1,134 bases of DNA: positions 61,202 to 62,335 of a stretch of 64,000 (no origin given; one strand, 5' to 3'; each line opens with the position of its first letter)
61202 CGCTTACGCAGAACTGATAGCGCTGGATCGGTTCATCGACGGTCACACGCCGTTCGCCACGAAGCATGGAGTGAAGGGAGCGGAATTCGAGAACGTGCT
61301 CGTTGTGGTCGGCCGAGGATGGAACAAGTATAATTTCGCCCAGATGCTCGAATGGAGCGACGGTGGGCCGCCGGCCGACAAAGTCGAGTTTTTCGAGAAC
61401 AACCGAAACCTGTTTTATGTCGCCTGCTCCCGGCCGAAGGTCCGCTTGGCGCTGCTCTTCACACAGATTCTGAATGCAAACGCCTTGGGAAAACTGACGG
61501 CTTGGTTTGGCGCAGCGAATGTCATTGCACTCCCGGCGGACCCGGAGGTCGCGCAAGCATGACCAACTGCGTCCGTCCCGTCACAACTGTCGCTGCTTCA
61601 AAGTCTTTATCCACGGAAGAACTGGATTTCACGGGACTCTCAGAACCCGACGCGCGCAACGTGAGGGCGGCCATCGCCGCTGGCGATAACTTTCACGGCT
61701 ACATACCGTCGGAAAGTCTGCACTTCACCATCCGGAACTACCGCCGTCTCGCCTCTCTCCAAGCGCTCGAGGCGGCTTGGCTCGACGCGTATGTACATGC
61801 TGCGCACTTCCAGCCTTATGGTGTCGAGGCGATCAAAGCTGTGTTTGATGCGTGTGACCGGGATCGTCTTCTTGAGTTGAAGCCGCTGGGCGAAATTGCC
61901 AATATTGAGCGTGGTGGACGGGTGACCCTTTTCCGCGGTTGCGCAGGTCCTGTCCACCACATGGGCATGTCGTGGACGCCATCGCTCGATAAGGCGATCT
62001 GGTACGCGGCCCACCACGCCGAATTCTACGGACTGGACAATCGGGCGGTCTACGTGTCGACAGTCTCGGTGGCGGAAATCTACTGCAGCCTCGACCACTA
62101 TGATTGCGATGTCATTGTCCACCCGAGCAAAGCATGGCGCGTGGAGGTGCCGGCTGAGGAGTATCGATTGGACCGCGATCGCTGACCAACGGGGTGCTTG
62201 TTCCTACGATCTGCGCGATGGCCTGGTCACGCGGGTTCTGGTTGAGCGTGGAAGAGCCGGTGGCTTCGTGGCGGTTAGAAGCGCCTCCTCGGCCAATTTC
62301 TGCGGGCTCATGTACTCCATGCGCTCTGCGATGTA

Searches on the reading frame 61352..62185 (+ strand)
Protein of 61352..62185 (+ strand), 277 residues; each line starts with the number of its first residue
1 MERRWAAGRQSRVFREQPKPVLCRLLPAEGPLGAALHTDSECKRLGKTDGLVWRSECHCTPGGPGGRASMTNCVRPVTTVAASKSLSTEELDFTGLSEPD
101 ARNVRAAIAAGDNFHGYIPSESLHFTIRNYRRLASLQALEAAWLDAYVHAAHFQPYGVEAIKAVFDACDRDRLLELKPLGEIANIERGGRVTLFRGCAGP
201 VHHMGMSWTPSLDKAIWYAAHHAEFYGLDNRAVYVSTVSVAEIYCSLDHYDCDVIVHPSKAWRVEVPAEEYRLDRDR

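Call 4: search_protein_families(library=pfam, proteins=[window:61352-62185:+], max_evalue=1)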
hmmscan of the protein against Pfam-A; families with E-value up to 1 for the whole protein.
window:61352-62185:+ (277 aa): 0 families

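Call 5: search_protein_families(library=padloc, proteins=[window:61352-62185:+], max_evalue=1)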
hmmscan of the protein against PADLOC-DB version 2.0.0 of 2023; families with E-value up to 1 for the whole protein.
window:61352-62185:+ (277 aa): 0 families

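Call 7: search_protein_families(library=ncbifam, proteins=[window:61352-62185:+], max_evalue=1)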
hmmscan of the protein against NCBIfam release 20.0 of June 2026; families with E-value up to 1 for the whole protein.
window:61352-62185:+ (277 aa): 0 families
